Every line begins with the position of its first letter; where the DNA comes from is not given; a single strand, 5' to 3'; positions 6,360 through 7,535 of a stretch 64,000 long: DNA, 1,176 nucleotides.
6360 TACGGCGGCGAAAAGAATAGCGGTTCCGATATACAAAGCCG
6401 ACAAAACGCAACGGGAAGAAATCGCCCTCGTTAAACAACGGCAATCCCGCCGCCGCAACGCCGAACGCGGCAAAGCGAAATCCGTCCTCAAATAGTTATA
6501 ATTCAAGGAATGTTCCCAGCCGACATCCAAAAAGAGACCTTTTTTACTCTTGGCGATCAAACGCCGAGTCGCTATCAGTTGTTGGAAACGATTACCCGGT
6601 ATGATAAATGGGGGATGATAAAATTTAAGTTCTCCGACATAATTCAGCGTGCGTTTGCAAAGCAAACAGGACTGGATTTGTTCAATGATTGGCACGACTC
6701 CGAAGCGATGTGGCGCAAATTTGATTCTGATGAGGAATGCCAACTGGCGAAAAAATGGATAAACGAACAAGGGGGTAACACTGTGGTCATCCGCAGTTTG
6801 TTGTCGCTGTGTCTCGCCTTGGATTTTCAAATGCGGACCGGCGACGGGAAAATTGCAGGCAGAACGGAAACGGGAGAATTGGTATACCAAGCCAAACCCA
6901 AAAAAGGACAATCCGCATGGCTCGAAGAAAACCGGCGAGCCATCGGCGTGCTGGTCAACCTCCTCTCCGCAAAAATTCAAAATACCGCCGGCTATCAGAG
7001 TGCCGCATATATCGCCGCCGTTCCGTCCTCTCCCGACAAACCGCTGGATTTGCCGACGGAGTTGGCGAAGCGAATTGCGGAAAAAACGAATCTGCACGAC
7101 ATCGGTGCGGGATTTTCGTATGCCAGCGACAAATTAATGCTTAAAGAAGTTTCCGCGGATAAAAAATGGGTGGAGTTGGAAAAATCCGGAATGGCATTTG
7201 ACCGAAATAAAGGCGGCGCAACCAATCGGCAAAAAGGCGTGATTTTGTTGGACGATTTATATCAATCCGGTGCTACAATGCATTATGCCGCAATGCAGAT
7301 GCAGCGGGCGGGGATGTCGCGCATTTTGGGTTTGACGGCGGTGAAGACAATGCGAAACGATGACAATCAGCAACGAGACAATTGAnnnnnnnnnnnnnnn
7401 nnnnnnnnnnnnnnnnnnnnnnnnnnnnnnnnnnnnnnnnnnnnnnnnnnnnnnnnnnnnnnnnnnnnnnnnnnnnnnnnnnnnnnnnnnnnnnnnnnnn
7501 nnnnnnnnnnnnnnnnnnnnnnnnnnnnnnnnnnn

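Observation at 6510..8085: ComF-like PRTase + DprA-like operon as a candidate nucleic-acid-sensing effector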

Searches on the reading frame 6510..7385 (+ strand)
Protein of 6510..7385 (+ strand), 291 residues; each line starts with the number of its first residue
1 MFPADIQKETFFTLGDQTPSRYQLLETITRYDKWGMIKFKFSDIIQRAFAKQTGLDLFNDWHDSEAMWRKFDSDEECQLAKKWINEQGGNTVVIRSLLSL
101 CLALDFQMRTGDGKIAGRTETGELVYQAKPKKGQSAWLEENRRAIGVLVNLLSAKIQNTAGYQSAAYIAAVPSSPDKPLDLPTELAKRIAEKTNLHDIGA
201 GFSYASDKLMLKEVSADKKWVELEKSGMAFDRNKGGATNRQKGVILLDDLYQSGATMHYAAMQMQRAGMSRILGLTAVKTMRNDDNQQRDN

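Call 3: search_protein_families(library=pfam, proteins=[window:6510-7385:+], max_evalue=0.01)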
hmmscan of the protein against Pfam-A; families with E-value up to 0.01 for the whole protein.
window:6510-7385:+ (291 aa): 1 family
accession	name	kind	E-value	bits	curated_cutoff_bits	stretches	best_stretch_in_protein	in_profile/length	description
PF00156.33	Pribosyltran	-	0.0051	16.6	26.3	0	235-272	81-118/158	Phosphoribosyl transferase domain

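Call 4: search_protein_families(library=padloc, proteins=[window:6510-7385:+], max_evalue=0.01)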
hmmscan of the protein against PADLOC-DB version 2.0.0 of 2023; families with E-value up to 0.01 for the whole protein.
window:6510-7385:+ (291 aa): 2 families
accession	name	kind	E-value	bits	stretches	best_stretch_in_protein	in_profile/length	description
PDLC03928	PsyrT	-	9.3e-08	28.8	1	117-284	536-688/689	-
PDLC03962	ShosT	-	9.8e-05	20.3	1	153-283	72-214/237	-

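Call 12: find_homologous_proteins(query=window:6510-7385:+, max_evalue=0.001)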
Query window:6510-7385:+ (291 aa): 7 proteins with E <= 0.001 among 836 candidates.
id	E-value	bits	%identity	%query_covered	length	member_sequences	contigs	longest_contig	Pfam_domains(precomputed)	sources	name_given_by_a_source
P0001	9.8e-192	653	100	100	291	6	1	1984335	-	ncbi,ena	-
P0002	3.9e-132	458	75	98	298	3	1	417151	-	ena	-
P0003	4.8e-83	297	54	100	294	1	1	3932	-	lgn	-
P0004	1.8e-29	121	36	97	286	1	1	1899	-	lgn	-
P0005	3.6e-19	87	33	82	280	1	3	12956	-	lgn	-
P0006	3.4e-17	81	33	87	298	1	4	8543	-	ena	-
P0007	4.7e-10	57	31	65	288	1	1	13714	PF00156.34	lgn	-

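Call 13: find_encoding_contigs(protein=P0002, flank=8000, max_places=3)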
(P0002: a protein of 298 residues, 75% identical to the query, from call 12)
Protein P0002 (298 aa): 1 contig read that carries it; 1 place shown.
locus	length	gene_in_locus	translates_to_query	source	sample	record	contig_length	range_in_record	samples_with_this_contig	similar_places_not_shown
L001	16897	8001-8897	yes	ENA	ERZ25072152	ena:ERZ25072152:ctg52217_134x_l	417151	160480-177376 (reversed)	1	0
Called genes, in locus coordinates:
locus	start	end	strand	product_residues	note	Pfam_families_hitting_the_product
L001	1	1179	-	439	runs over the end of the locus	PF01171:ATP_bind_3, PF11734:TilS_C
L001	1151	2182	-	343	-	PF03255:ACCA, PF01039:Carboxyl_trans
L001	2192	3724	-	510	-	PF00117:GATase, PF07722:Peptidase_C26, PF02540:NAD_synthase (weak), PF00958:GMP_synt_C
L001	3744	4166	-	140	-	-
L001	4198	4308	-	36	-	-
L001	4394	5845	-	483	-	PF00478:IMPDH, PF03060:NMO (faint), PF00571:CBS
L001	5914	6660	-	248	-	PF07505:DUF5131, PF17338:GP88 (weak)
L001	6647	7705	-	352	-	-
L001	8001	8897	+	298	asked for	-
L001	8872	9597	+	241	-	PF02481:DNA_processg_A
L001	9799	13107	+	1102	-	PF13091:PLDc_2, PF00176:SNF2-rel_dom (weak), PF04851:ResIII (faint), PF00270:DEAD (faint), PF00271:Helicase_C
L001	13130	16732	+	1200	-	PF02384:N6_Mtase (faint), PF07669:Eco57I, PF12950:TaqI_C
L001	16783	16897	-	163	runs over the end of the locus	PF13274:SocA_Panacea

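Call 14: find_encoding_contigs(protein=P0003, flank=8000, max_places=3)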
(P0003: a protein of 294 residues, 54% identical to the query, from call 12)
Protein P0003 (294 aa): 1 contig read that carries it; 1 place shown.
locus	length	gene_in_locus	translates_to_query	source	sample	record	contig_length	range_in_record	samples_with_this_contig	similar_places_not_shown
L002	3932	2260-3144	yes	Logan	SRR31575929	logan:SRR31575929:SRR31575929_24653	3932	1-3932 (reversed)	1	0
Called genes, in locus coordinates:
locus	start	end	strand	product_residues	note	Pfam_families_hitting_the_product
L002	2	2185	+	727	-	?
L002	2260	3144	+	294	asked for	-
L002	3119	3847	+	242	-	PF02481:DNA_processg_A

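Call 15: find_encoding_contigs(protein=P0005, flank=8000, max_places=3)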
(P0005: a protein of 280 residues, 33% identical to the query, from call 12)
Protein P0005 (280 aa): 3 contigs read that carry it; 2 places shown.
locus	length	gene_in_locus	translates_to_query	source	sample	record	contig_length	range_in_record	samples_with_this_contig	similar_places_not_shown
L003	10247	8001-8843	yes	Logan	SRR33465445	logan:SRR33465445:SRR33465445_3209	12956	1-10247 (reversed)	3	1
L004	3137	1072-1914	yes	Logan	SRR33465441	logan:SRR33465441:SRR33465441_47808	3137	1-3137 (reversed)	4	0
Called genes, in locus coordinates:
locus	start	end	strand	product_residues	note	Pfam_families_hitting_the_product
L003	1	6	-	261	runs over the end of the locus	PF00106:adh_short, PF01370:Epimerase (weak), PF08659:KR, PF13561:adh_short_C2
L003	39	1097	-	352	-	PF06674:DUF1176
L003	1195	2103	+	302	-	PF00892:EamA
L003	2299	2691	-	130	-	PF09945:DUF2177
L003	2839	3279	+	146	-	-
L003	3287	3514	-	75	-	-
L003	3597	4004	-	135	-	PF06347:SH3_4, PF08239:SH3_3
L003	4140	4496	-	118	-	PF08239:SH3_3 (weak)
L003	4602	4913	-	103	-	-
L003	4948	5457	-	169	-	PF01243:PNPOx_N, PF16242:Pyrid_ox_like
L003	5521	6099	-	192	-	PF09835:DUF2062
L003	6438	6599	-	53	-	-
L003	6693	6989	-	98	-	-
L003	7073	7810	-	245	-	-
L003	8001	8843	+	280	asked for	-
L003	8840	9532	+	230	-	PF02481:DNA_processg_A, PF18306:LDcluster4 (weak)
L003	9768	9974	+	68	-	-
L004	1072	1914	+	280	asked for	-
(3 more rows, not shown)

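Call 26: list_cluster_members(proteins=[window:6510-7385:+, window:7360-8085:+, window:5229-6134:+])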
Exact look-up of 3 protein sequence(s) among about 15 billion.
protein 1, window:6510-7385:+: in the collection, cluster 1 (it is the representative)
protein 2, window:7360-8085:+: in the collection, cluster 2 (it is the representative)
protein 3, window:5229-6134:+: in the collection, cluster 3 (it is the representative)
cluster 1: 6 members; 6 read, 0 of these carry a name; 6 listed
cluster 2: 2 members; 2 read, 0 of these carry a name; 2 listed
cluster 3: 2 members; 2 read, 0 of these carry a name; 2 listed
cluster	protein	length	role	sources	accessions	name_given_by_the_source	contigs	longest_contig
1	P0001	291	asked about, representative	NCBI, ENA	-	-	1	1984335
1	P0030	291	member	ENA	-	-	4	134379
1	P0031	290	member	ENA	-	-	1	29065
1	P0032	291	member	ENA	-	-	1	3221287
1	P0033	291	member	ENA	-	-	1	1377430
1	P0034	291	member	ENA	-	-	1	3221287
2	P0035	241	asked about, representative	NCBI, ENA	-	-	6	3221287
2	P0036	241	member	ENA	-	-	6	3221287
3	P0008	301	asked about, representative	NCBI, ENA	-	-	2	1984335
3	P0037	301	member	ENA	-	-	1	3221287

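Call 27: search_protein_families(library=padloc, proteins=[L001:6647-7705:-, L003:7073-7810:-], max_evalue=0.001)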
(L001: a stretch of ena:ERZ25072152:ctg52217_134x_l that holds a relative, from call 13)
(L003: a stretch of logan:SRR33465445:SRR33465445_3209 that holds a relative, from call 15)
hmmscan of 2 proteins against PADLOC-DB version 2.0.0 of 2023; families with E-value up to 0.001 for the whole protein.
L001:6647-7705:- (352 aa): 4 families
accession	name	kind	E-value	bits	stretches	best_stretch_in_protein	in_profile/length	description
PDLC04566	PDC-M30A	-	3e-49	166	1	10-345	11-369/372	-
PDLC04568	PDC-M30A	-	4e-27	93.5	1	10-319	12-348/368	-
PDLC04636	PDC-M41A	-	3.9e-11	41.2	1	12-147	9-151/281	-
PDLC04635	PDC-M41A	-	1.6e-07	29.6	1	11-66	10-67/298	-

L003:7073-7810:- (245 aa): 0 families

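Call 33: search_solved_structures(query=window:6510-7385:+, max_evalue=10, show_alignments=3)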
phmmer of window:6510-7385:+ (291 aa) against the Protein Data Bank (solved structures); distinct sequences matched with E-value up to 10: 3.
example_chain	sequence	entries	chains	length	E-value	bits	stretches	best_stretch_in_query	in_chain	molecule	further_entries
2w25_A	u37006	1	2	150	1.5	11.3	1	146-205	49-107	PROBABLE TRANSCRIPTIONAL REGULATORY PROTEIN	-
2qz8_A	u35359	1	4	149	1.8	11.1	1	146-205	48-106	Probable transcriptional regulatory protein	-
2vbw_A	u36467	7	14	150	2.1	10.9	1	146-205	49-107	TRANSCRIPTIONAL REGULATORY PROTEIN | PROBABLE TRANSCRIPTIONAL REGULATORY PROTEIN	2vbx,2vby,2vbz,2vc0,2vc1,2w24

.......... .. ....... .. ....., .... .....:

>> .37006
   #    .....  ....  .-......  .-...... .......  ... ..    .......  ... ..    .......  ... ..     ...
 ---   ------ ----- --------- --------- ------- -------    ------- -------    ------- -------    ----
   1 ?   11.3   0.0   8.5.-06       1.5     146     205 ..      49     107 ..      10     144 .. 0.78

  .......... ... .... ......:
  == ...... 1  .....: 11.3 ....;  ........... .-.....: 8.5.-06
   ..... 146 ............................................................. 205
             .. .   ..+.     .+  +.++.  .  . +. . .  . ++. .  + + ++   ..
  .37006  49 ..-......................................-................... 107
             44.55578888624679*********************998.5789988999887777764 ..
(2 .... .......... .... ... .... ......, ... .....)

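Call 37: find_homologous_proteins(query=A1, max_evalue=0.001)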
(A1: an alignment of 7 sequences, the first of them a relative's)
Query A1 (7 sequences) (291 aa, profile of the alignment): 48 proteins with E <= 0.001 among 7648 candidates.
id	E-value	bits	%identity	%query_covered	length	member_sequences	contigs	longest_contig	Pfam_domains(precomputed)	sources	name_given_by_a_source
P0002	3.9e-126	438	75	98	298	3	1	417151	-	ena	-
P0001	1.1e-125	437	100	100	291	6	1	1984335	-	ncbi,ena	-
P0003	4.6e-121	422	54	100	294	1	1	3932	-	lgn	-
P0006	3.8e-105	370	33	87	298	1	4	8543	-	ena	-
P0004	2.3e-104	367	36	97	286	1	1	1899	-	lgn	-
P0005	3.5e-98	347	33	82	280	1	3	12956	-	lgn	-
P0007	2.2e-81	292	31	65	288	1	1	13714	PF00156.34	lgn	-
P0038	1.6e-58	217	30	65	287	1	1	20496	-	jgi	jgi:hypothetical protein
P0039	1.0e-57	214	29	65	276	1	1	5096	-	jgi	jgi:predicted amidophosphoribosyltransferase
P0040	2.0e-52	196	29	65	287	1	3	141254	-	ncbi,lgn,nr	ncbi:MAG: hypothetical protein L0Y72_13230 [Gemmataceae bacterium]|nr:hypothetical protein [Gemmatac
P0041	3.1e-52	196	32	65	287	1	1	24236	-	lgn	-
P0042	4.8e-52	195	30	65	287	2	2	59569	-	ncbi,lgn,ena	-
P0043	4.3e-51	192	31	65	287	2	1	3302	-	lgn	-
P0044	4.9e-51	192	31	65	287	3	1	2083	-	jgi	-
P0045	1.0e-50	191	31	65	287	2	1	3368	-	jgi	jgi:predicted amidophosphoribosyltransferase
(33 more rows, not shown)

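Call 39: find_related_loci(query=A2, collection=genome_contigs, flank=6000)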
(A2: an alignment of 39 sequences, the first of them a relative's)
Query A2 (291 aa) in genome_contigs; peptide patterns used: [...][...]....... (x = any residue, [..] = any of these).
210 stretches matched a pattern; 158 encode a relative of the query (tblastn E <= 1e-3); the best 80 are kept; 80 distinct loci.
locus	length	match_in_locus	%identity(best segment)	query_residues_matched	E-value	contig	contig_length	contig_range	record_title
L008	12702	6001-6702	34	35-287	1e-38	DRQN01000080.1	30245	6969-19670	MAG TPA_asm: Gammaproteobacteria bacterium isolate HyVt-583 HyVt-583_k145_200064, whole genome shotgun sequence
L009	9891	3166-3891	34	32-290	2e-36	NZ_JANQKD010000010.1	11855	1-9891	MAG: Pelagibius sp. isolate PL25a_bin.145 k99_5373635, whole genome shotgun sequence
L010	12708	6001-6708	35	34-288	7e-36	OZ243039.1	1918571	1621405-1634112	MAG: Candidatus Oxydemutatoraceae bacterium isolate 2429231d-f204-4be9-8c17-397346704460 genome assembly, chromosome: 1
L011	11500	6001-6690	33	35-286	3e-32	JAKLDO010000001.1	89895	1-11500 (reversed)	MAG: bacterium isolate RA.bin111 RA.bin111_1, whole genome shotgun sequence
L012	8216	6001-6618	35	66-290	1e-31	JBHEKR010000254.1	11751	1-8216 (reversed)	MAG: Candidatus Hydrogenedentales bacterium isolate bin.359 k141_3602927, whole genome shotgun sequence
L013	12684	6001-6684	35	47-286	3e-31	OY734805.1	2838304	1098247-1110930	MAG: Parvibaculaceae bacterium isolate 51e5c1c7-ca35-47dd-aac9-cafed5da93c6 genome assembly, chromosome: 1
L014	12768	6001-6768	30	5-286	2e-29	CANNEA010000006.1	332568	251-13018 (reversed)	uncultured Carboxylicivirga sp. isolate 1525.fasta genome assembly, contig: NODE_6, whole genome shotgun sequence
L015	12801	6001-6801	31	6-286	6e-29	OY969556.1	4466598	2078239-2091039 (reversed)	MAG: uncultured Bacteroidetes bacterium isolate MFD09286.bin.c.1 genome assembly, chromosome: 1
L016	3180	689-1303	36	74-286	5e-29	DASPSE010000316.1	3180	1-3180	MAG TPA_asm: Terriglobales bacterium isolate SMAG_U12243 k141_1543084, whole genome shotgun sequence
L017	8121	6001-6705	30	32-286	9e-29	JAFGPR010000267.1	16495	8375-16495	MAG: Ignavibacteriales bacterium isolate Zod_Metabat.701 k87_11189321, whole genome shotgun sequence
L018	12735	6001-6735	33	37-286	2e-28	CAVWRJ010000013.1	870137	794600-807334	MAG: uncultured Acidobacteriota bacterium isolate MFD01213.bin.1.234 genome assembly, contig: contig_4370, whole genome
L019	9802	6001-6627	35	73-288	2e-28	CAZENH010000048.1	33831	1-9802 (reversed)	MAG TPA_asm: uncultured Myxococcales bacterium isolate binchicken_co150_700 genome assembly, contig: NODE_2714_length_33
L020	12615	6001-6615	36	74-286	8e-28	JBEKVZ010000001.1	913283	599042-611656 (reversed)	MAG: Gemmatimonadales bacterium isolate SPRUCE 616 SPRUCE_616_1, whole genome shotgun sequence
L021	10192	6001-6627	35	73-288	6e-28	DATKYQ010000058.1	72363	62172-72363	MAG TPA_asm: Myxococcota bacterium isolate SMAG_U14223 k141_1184901, whole genome shotgun sequence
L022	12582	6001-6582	34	85-286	3e-27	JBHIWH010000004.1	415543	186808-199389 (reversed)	MAG: Phycisphaerales bacterium isolate MAG20 WDNA01_bin.3.strict_4, whole genome shotgun sequence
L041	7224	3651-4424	29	21-286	2e-23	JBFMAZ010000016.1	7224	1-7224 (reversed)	MAG: Thermodesulfobacteriota bacterium isolate MAG151 MAG151_16, whole genome shotgun sequence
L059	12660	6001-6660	31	74-290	7e-20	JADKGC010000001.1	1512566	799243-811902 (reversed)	MAG: Candidatus Flexifilum breve isolate Ribe_BATAC.253 tig00000741-10-15108340, whole genome shotgun sequence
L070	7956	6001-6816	29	20-287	6e-18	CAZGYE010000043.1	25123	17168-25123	MAG TPA_asm: uncultured Planctomycetaceae bacterium isolate binchicken_co253_186 genome assembly, contig: NODE_938_lengt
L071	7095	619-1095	32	118-283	2e-17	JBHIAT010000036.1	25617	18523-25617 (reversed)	MAG: Candidatus Bipolaricaulia bacterium isolate K_2_bin.63 NODE_738_length_25617_cov_8.942688, whole genome shotgun seq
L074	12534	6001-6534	33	98-287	3e-17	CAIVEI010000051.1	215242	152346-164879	MAG: uncultured Schlesneria sp. isolate AM-lipid-02-D2_bin-1310 genome assembly, contig: bin-1310:051/211, whole genome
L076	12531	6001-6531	30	98-287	4e-17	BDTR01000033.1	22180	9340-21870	Bacterium BMS3Bbin08 DNA, contig: NODE_34, whole genome shotgun sequence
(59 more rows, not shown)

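Call 43: predict_structure(alignment_id=A2)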
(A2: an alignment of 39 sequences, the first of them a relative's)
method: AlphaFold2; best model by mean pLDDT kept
length: 291 residues; sequences in the alignment: 39
mean_pLDDT: 79.0   pTM: 0.78
mean pLDDT of the five models: 79.0, 74.2, 73.8, 72.9, 69.8
residues with pLDDT >= 90: 105; 70-90: 110; 50-70: 44; < 50: 32
segments of 3 or more residues with pLDDT < 50: 1-31
pLDDT, mean of each block of 10 residues (from residue 1): 31 39 40 62 76 87 79 87 72 73 81 71 94 95 98 92 92 89 97 92 78 81 90 73 91 89 91 92 62 45
secondary structure, 60 per line:
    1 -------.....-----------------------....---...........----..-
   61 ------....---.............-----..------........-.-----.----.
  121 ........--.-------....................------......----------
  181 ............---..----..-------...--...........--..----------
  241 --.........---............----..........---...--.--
elements in order: H8-12 E36-39 H43-53 E67-70 H74-86 E100-107 H120-128 H139-158 E165-170 H181-192 H216-226 E243-251 H255-266 E271-280

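Call 46: search_protein_representatives(alignment_id=A1)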
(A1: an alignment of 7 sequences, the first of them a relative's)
Query: 7 sequences, 292 profile positions. Proteins with E-value up to 0.001 (for the whole library): 4418; up to 1e-10: 905; up to 1e-30: 303. The best 150 are listed.
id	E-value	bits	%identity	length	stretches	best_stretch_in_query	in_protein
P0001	3.5e-126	436.9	-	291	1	1-292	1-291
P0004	7.2e-105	366.9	-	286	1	4-288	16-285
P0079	3.5e-80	285.9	-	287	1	2-288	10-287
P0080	1.5e-77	277.2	-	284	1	1-288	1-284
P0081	2.7e-76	273.1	-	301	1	6-289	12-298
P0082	1.2e-73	264.4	-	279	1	5-288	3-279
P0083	3.1e-73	263.1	-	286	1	5-288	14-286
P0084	1.2e-72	261.1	-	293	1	4-287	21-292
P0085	8.5e-71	255.1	-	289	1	9-288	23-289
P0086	2.4e-70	253.6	-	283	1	5-283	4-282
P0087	1.5e-69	251.0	-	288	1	4-288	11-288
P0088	1.1e-68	248.2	-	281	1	4-288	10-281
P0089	1.2e-68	248.0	-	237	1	59-288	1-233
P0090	1.7e-67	244.3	-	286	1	4-288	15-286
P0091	1.9e-67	244.1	-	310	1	6-291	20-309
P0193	6.3e-52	193.1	-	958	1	4-288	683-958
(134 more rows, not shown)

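Call 47: fold_search(model_id=the predicted structure, library=pdb)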
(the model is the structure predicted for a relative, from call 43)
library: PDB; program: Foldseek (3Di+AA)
matches with E <= 10: 1005; with E <= 0.001: 5
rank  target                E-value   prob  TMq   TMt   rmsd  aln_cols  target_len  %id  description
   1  8zvc                  4.2e-04  1.00  0.46  0.33   8.5       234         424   14  ShosT with PRPP-Mg (released 2025-04-09)
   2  7p0h_A                4.7e-04  1.00  0.38  0.28   4.8       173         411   14  Crystal structure of Helicobacter pylori ComF fused to an artificial alphaREP crystallization helper(named B2) (released 2022-04-06)
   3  4x44                  6.0e-04  1.00  0.34  0.52   6.2       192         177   17  Crystal Structure of Mutant R89Q of human Adenine phosphoribosyltransferase (released 2015-12-02)
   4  1ore                  6.0e-04  1.00  0.33  0.50   6.3       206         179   14  Human Adenine Phosphoribosyltransferase (released 2004-03-30)
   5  8zvd                  9.1e-04  1.00  0.41  0.30   9.4       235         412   13  ShosT with phosphate (released 2025-04-09)
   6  5vn4_B                1.3e-03  1.00  0.33  0.40   6.3       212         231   11  Crystal structure of adenine phosphoribosyl transferase from Trypanosoma brucei in complex with AMP, pyrophosphate, an (released 2017-05-24)
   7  4x45_B                1.3e-03  1.00  0.30  0.46   6.9       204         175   15  Crystal Structure of F173G Mutant of Human APRT (released 2015-12-02)
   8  6hgq_B                1.4e-03  1.00  0.34  0.52   5.4       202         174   14  Crystal Structure of Human APRT wild type in complex with Hypoxanthine, PRPP and Mg2+ (released 2019-07-31)
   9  6fd4_B                1.4e-03  1.00  0.34  0.52   6.3       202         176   14  Crystal Structure of Human APRT-Tyr105Phe variant in complex with Adenine, PRPP and Mg2+, 14 hours post crystallizatio (released 2018-08-15)
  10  6fd5_B                1.5e-03  1.00  0.32  0.52   6.6       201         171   14  Crystal Structure of Human APRT-Tyr105Phe variant in complex with Adenine, PRPP and Mg2+, 14 days post crystallization (released 2018-08-15)
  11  6fd4_A                1.6e-03  1.00  0.32  0.49   6.5       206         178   14  Crystal Structure of Human APRT-Tyr105Phe variant in complex with Adenine, PRPP and Mg2+, 14 hours post crystallizatio (released 2018-08-15)
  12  6fci_B                1.8e-03  1.00  0.33  0.51   6.2       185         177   17  Crystal Structure of Human APRT wild type in complex with Adenine, PRPP and Mg2+ (released 2018-08-15)
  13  6hgr_A                2.1e-03  1.00  0.36  0.57   6.2       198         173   13  Crystal Structure of Human APRT wild type in complex with IMP (released 2019-07-31)
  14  1o57_B                2.1e-03  0.96  0.30  0.32  11.5       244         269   13  CRYSTAL STRUCTURE OF THE PURINE OPERON REPRESSOR OF BACILLUS SUBTILIS (released 2003-08-26)
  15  6hgp_A                2.2e-03  1.00  0.33  0.50   6.5       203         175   15  Crystal Structure of Human APRT wild type in complex with Phosphate ion. (released 2019-07-31)
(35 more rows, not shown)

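Call 48: search_protein_families(library=padloc, alignment_id=A2, max_evalue=0.001)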
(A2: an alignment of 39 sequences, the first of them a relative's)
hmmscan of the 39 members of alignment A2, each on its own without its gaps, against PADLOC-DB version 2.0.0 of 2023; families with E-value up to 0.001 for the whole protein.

A. member 1, P0001 (291 aa): 2 families
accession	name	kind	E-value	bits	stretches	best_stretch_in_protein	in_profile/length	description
PDLC03928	PsyrT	-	9.3e-08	28.8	1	117-284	536-688/689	-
PDLC03962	ShosT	-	9.8e-05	20.3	1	153-283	72-214/237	-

B. families by the number of members that match (of 39 scanned): 2 families
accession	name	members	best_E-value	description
PDLC03928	PsyrT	36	1.2e-13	-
PDLC03962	ShosT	33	3.4e-09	-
